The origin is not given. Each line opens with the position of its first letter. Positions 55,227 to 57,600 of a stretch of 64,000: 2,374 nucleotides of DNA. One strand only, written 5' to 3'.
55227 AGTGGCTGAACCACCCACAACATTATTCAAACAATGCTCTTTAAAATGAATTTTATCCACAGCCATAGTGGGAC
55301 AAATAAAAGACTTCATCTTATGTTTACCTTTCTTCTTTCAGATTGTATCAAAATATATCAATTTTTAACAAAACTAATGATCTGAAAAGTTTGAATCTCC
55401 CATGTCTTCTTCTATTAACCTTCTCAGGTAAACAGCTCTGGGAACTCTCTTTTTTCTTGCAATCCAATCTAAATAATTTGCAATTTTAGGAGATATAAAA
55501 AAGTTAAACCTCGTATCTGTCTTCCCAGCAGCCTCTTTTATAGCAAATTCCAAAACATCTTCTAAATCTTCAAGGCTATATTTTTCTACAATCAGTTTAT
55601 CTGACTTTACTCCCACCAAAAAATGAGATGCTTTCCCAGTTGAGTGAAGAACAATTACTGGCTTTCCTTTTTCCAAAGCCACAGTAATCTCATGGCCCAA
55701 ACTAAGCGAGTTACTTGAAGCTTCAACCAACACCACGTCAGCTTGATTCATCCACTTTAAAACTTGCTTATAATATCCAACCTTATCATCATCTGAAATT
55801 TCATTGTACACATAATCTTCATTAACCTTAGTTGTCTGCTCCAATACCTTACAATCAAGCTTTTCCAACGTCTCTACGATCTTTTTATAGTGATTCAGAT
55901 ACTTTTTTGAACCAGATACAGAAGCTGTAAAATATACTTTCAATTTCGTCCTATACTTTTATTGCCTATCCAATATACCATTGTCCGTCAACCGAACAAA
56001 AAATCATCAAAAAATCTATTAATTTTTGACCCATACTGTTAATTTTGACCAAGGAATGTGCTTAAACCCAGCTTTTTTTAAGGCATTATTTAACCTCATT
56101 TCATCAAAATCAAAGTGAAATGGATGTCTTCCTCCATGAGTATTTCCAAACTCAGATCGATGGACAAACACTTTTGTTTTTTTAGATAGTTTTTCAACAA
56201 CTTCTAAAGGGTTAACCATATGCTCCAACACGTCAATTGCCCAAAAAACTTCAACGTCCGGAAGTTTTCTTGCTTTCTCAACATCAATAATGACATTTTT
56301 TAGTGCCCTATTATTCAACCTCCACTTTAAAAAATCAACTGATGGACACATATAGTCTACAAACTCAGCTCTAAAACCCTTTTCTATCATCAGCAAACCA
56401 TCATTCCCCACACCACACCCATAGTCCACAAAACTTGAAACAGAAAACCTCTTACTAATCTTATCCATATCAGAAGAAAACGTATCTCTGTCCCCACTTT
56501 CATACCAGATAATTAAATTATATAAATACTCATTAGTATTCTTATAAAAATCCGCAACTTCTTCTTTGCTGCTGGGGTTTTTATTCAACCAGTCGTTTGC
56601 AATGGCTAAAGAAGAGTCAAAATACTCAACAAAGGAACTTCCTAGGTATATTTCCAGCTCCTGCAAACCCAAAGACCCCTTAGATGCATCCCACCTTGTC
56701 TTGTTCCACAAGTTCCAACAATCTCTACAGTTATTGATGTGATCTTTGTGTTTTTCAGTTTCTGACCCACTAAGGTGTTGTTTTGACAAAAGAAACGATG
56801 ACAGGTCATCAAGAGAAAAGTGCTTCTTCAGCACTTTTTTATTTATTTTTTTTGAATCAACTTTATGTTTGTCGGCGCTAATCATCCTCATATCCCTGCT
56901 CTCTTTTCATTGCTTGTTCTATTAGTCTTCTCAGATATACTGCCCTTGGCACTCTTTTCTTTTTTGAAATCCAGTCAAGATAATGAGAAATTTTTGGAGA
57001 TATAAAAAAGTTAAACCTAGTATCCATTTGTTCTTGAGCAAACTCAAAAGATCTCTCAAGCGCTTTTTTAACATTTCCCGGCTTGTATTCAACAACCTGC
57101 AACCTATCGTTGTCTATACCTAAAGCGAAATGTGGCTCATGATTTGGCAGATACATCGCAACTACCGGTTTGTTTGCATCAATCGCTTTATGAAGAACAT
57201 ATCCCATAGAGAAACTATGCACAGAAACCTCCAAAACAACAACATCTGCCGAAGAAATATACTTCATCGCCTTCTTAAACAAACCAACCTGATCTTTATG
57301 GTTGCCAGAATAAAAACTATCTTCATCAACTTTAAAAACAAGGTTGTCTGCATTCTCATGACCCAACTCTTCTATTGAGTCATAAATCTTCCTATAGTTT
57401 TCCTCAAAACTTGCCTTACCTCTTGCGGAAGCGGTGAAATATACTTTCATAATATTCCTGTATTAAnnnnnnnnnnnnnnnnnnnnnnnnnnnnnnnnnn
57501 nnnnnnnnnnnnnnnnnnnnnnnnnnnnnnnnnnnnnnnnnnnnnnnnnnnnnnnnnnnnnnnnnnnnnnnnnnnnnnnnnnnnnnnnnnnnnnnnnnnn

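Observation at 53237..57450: Three tandem DNPH1/Rcl-like + ribbon-helix-helix fusion paralogs, each followed by a different partner gene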

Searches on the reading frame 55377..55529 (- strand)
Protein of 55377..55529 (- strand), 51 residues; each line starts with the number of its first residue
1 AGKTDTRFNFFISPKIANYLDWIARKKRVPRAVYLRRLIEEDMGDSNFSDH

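Call 42: search_solved_structures(query=A5, max_evalue=10, show_alignments=4)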
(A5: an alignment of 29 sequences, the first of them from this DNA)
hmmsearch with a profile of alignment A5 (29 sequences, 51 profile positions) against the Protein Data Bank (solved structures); distinct sequences matched with E-value up to 10: 8.
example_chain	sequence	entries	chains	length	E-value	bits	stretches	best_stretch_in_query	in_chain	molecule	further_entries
7by2_A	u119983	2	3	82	0.43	13.4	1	19-49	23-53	CopG family transcriptional regulator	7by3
1v4b_A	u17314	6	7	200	0.56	13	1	8-26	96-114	NADH-azoreductase, FMN-dependent | Azo Reductase | FMN-dependent NADH-azoreductase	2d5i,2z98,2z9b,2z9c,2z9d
1tik_A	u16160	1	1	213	0.62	12.9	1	8-26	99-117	Acyl carrier protein phosphodiesterase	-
7n2x_A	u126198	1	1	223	0.67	12.8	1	8-26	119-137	FMN-dependent NADH:quinone oxidoreductase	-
8p6s_A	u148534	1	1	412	0.68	12.8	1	6-28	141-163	Digalactosyldiacylglycerol synthase 2, chloroplastic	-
4ese_A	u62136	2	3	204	1.7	11.5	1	8-26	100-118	FMN-dependent NADH-azoreductase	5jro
1t0j_C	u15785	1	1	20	1.9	11.4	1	15-26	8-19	Voltage-dependent L-type calcium channel alpha-1C subunit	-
1t5b_A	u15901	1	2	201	1.9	11.4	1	8-26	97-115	Acyl carrier protein phosphodiesterase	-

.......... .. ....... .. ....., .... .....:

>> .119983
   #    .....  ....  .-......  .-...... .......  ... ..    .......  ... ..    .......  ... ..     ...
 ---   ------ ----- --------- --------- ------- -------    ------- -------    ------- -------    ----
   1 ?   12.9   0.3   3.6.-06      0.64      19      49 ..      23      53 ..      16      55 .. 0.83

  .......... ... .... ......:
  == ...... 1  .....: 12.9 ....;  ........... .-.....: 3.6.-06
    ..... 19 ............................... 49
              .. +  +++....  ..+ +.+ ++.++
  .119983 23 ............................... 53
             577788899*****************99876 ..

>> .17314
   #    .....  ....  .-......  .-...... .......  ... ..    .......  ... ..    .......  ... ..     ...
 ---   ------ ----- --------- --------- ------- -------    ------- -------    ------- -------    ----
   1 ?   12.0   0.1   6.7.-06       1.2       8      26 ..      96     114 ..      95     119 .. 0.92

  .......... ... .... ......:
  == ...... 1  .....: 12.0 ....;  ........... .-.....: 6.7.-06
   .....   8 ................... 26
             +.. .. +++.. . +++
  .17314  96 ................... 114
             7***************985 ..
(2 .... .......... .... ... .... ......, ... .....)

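Call 43: search_protein_families(library=pfam, alignment_id=A5, max_evalue=1)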
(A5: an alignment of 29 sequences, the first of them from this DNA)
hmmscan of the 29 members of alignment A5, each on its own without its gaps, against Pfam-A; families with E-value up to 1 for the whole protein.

A. member 1, seq(51 aa): 1 family
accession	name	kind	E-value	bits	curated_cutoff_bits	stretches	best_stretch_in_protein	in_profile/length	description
PF12651.13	RHH_3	-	0.0012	19.2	21.6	1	6-39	3-36/44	Ribbon-helix-helix domain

B. families by the number of members that match (of 29 scanned): 10 families
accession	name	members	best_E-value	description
PF12651.13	RHH_3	19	8.4e-05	Ribbon-helix-helix domain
PF15919.11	HicB_lk_antitox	2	0.033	HicB_like antitoxin of bacterial toxin-antitoxin system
PF22951.1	3HBD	2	0.034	Three-helical bundle domain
PF08682.16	DUF1780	1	0.0045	Putative endonuclease, protein of unknown function (DUF1780)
PF04847.18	Calcipressin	1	0.038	Calcipressin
PF09373.15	PMBR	1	0.051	Pseudomurein-binding repeat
PF01591.24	6PF2K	1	0.14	6-phosphofructo-2-kinase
PF09088.17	MIF4G_like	1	0.14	MIF4G like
PF11654.13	NCE101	1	0.16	Non-classical export protein 1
PF14278.11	TetR_C_8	1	0.17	Transcriptional regulator C-terminal region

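Call 58: predict_structure(alignment_id=A5)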
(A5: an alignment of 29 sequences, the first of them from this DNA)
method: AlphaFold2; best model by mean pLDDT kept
length: 51 residues; sequences in the alignment: 29
mean_pLDDT: 79.4   pTM: 0.55
mean pLDDT of the five models: 79.4, 78.1, 77.2, 74.5, 73.8
residues with pLDDT >= 90: 24; 70-90: 11; 50-70: 12; < 50: 4
segments of 3 or more residues with pLDDT < 50: 3-5
pLDDT, mean of each block of 10 residues (from residue 1): 52 88 94 90 75 53
secondary structure, 60 per line:
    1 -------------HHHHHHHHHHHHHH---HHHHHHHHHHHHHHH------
elements in order: H14-27 H31-45

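Call 60: search_protein_representatives(alignment_id=A5)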
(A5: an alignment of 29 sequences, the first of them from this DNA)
Query: 29 sequences, 51 profile positions. Proteins with E-value up to 0.001 (for the whole library): 403; up to 1e-10: 114; up to 1e-30: 0. The best 150 are listed.
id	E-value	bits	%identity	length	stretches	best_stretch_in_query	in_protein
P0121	6.6e-27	108.9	-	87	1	1-50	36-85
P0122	2.5e-26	107.1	-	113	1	1-50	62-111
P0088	1.2e-25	104.9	-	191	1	2-50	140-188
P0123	3.4e-25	103.5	-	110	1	1-50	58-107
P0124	7.3e-25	102.4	-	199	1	1-49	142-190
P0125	1.1e-24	101.8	-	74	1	2-50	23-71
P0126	1.2e-24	101.6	-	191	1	1-50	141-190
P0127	1.4e-24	101.5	-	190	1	1-49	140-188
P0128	2.2e-24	100.9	-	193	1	2-50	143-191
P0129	3.6e-24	100.1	-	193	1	1-50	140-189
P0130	3.9e-24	100.0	-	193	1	2-50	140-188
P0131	4.8e-24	99.8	-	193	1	1-50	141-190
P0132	1.0e-23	98.7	-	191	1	3-50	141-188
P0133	1.2e-23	98.5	-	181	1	4-50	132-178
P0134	2.1e-23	97.7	-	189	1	1-50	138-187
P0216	8.0e-13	63.8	-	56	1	7-46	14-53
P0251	2.0e-09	53.0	-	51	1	7-46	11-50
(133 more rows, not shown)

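Call 62: fold_search(model_id=the predicted structure, library=pdb)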
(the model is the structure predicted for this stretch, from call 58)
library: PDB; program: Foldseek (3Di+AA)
matches with E <= 10: 53; with E <= 0.001: 0
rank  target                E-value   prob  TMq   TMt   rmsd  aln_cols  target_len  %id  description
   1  2k9i_MODEL_1_A        8.9e-01  0.72  0.63  0.59   1.2        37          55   22  NMR structure of plasmid copy control protein ORF56 from sulfolobus islandicus (released 2009-10-20)
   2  1myl_A                1.1e+00  0.69  0.66  0.73   1.4        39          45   13  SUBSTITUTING HYDROPHOBIC RESIDUES FOR A BURIED SALT BRIDGE ENHANCES PROTEIN STABILITY BUT DOES NOT REDUCE CONFORMATION (released 1995-01-26)
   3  3h87_C                1.3e+00  0.63  0.59  0.43   1.1        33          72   30  Rv0301 Rv0300 Toxin Antitoxin Complex from Mycobacterium tuberculosis (released 2009-05-05)
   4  2k5j_MODEL_1_A        1.3e+00  0.54  0.58  0.39   1.7        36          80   25  Solution structure of protein yiiF from Shigella flexneri serotype 5b (strain 8401) . Northeast Structural Gen (released 2008-08-26)
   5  3ft7_A                1.4e+00  0.69  0.67  0.75   1.0        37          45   22  Crystal structure of an extremely stable dimeric protein from sulfolobus islandicus (released 2009-10-20)
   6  9kkd_A                1.5e+00  0.63  0.68  0.76   1.0        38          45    5  the structure of StnY (released 2025-11-19)
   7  2cpg_B                1.8e+00  0.60  0.68  0.75   1.0        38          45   13  TRANSCRIPTIONAL REPRESSOR COPG (released 1999-11-19)
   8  1b28_MODEL_1_A        2.3e+00  0.38  0.62  0.60   1.8        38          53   13  ARC REPRESSOR MYL MUTANT FROM SALMONELLA BACTERIOPHAGE P22 (released 1999-11-03)
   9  6iya_D                2.5e+00  0.47  0.67  0.71   2.7        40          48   12  Structure of the DNA binding domain of antitoxin CopASO (released 2019-01-16)
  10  6iya_C                2.9e+00  0.44  0.67  0.76   2.4        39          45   13  Structure of the DNA binding domain of antitoxin CopASO (released 2019-01-16)
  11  6iya_A                2.9e+00  0.44  0.67  0.71   2.4        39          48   13  Structure of the DNA binding domain of antitoxin CopASO (released 2019-01-16)
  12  9kkd_B                3.1e+00  0.41  0.66  0.77   1.0        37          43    5  the structure of StnY (released 2025-11-19)
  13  1ea4_E                3.1e+00  0.41  0.67  0.77   1.0        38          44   13  TRANSCRIPTIONAL REPRESSOR COPG/22bp dsDNA COMPLEX (released 2001-07-05)
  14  6xrw_B                3.1e+00  0.41  0.70  0.47   1.6        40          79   20  Chromosomal ParDE TA system from P. aeruginosa (released 2021-07-28)
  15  7nyw_I                3.1e+00  0.28  0.61  0.26   3.2        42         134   10  Cryo-EM structure of the MukBEF-MatP-DNA head module (released 2021-07-07)
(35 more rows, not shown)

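Call 88: find_encoding_contigs(protein=P0216, flank=4000, max_places=3)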
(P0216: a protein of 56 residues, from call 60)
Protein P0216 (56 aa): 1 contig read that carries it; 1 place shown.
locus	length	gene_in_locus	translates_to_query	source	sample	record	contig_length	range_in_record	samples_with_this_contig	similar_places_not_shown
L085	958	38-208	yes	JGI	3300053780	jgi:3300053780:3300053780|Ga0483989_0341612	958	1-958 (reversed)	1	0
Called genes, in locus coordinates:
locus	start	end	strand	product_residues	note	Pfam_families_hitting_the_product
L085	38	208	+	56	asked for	-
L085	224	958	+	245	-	?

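Call 89: find_encoding_contigs(protein=P0251, flank=4000, max_places=3)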
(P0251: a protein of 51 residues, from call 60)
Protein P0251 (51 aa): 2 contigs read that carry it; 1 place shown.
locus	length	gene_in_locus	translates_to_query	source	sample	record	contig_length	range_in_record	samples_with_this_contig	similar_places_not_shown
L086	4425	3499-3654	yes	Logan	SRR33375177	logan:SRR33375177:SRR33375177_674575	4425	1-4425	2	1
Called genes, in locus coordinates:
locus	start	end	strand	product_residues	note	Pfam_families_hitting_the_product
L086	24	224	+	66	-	PF13384:HTH_23 (weak)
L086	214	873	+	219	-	PF18896:SLT_3 (weak)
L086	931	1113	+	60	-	-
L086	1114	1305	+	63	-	-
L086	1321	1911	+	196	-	-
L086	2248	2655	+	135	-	PF04480:DUF559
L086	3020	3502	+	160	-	-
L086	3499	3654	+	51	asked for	-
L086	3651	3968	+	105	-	-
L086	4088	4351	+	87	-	-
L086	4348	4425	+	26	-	?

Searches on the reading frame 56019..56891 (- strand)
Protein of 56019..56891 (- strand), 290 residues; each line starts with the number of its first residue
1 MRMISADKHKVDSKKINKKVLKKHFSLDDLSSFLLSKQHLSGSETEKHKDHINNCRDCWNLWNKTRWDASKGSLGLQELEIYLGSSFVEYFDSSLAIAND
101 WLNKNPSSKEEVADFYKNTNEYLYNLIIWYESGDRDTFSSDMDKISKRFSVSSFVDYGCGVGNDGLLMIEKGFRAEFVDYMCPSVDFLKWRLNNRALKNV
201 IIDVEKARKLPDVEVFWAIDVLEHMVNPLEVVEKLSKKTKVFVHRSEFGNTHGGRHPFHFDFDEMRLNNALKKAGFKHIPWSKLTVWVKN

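Call 6: search_protein_families(library=pfam, proteins=[window:56019-56891:-], max_evalue=1)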
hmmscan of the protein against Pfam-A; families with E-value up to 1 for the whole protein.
window:56019-56891:- (290 aa): 6 families
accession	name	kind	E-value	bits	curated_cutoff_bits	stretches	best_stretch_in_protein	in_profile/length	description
PF13489.12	Methyltransf_23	-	3.4e-06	27.3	27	1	144-240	15-109/164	Methyltransferase domain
PF13847.12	Methyltransf_31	-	0.00016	21.8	27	1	153-241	6-103/145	Methyltransferase domain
PF08242.18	Methyltransf_12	-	0.019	16.1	30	1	156-237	2-90/98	Methyltransferase domain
PF08241.18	Methyltransf_11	-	0.029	15.4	21.2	1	155-237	1-85/95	Methyltransferase domain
PF03848.20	TehB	-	0.031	14.1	20.4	1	140-202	20-82/193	Tellurite resistance protein TehB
PF13649.12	Methyltransf_25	-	0.055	14.6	27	1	155-227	2-79/97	Methyltransferase domain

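Call 8: search_protein_families(library=ncbifam, proteins=[window:56019-56891:-], max_evalue=1)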
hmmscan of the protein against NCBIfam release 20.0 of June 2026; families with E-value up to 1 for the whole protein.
window:56019-56891:- (290 aa): 4 families
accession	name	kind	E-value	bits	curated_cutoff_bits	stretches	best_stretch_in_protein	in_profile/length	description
NF045649.1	2X_seleno_MduS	exception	0.0051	15.8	380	1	137-201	28-92/338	methyltransferase domain-containing selenoprotein MduS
TIGR01983.1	UbiG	equivalog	0.0083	15.5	102.95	1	141-240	40-144/228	bifunctional 2-polyprenyl-6-hydroxyphenol methylase/3-demethylubiquinol 3-O-methyltransferase UbiG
NF008992.0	PRK12335.1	equivalog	0.032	13.4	303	1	139-197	111-169/289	SAM-dependent methyltransferase TehB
NF008405.0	PRK11207.1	equivalog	0.063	12.7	218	1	140-204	20-84/198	tellurite resistance methyltransferase TehB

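Call 26: search_protein_families(library=pfam, alignment_id=A4, max_evalue=0.001)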
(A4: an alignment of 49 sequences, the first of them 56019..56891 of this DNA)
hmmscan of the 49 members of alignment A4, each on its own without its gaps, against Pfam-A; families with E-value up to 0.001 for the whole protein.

A. member 1, window:56019-56891:- (290 aa): 2 families
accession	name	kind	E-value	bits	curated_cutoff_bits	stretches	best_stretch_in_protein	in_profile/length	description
PF13489.12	Methyltransf_23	-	3.4e-06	27.3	27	1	144-240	15-109/164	Methyltransferase domain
PF13847.12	Methyltransf_31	-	0.00016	21.8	27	1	153-241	6-103/145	Methyltransferase domain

B. families by the number of members that match (of 49 scanned): 30 families (the first 25 are shown)
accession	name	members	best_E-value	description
PF04055.27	Radical_SAM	15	1.2e-26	Radical SAM superfamily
PF13353.11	Fer4_12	13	4.9e-10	4Fe-4S single cluster domain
PF08241.18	Methyltransf_11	10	2.8e-17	Methyltransferase domain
PF13649.12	Methyltransf_25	8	3.7e-14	Methyltransferase domain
PF13489.12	Methyltransf_23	8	2.6e-10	Methyltransferase domain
PF13847.12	Methyltransf_31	6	1.5e-13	Methyltransferase domain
PF08242.18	Methyltransf_12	6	5.1e-13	Methyltransferase domain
PF13671.12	AAA_33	5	1.9e-09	AAA domain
PF13238.12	AAA_18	5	1.7e-07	AAA domain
PF01202.28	SKI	5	4.4e-07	Shikimate kinase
PF00004.35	AAA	5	2.1e-05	ATPase family associated with various cellular activities (AAA)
PF00265.24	TK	3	2.3e-10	Thymidine kinase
PF13186.11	SPASM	3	3.4e-05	Iron-sulfur cluster-binding domain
PF08433.16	KTI12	3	8e-05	Chromatin associated protein KTI12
PF13207.12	AAA_17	3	0.00021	AAA domain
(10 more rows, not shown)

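Call 28: search_protein_families(library=padloc, proteins=[window:56019-56891:-], max_evalue=0.01)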
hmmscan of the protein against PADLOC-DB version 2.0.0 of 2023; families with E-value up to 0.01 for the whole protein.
window:56019-56891:- (290 aa): 0 families

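Call 77: search_solved_structures(query=window:56019-56891:-, max_evalue=0.01)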
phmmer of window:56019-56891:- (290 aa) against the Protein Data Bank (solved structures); distinct sequences matched with E-value up to 0.01: 0.

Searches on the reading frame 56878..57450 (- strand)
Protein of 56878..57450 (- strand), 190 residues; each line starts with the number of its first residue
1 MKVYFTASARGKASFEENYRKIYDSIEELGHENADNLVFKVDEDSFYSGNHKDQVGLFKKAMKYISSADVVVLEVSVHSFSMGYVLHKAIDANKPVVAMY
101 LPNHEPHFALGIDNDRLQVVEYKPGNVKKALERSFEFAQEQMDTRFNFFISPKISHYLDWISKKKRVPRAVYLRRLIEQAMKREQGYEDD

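Call 6: search_protein_families(library=pfam, proteins=[window:56878-57450:-], max_evalue=1)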
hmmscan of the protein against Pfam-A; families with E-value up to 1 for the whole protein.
window:56878-57450:- (190 aa): 3 families
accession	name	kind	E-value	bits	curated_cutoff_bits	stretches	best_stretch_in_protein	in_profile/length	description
PF12651.13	RHH_3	-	0.026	14.9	21.6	1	144-175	3-34/44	Ribbon-helix-helix domain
PF05014.21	Nuc_deoxyrib_tr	-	0.076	13.6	28.8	1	4-97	2-94/117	Nucleoside 2-deoxyribosyltransferase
PF13692.12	Glyco_trans_1_4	-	0.15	12.8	27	1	59-102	68-109/142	Glycosyl transferases group 1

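Call 8: search_protein_families(library=ncbifam, proteins=[window:56878-57450:-], max_evalue=1)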
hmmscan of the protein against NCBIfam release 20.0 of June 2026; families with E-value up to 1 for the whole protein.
window:56878-57450:- (190 aa): 0 families

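Call 28: search_protein_families(library=padloc, proteins=[window:56878-57450:-], max_evalue=0.01)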
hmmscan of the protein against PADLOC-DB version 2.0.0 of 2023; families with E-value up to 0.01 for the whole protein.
window:56878-57450:- (190 aa): 1 family
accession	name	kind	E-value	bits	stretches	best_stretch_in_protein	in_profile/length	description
PDLC01281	Csx1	-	0.0042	15.1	1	16-82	59-121/191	CAS-III; associated_signaling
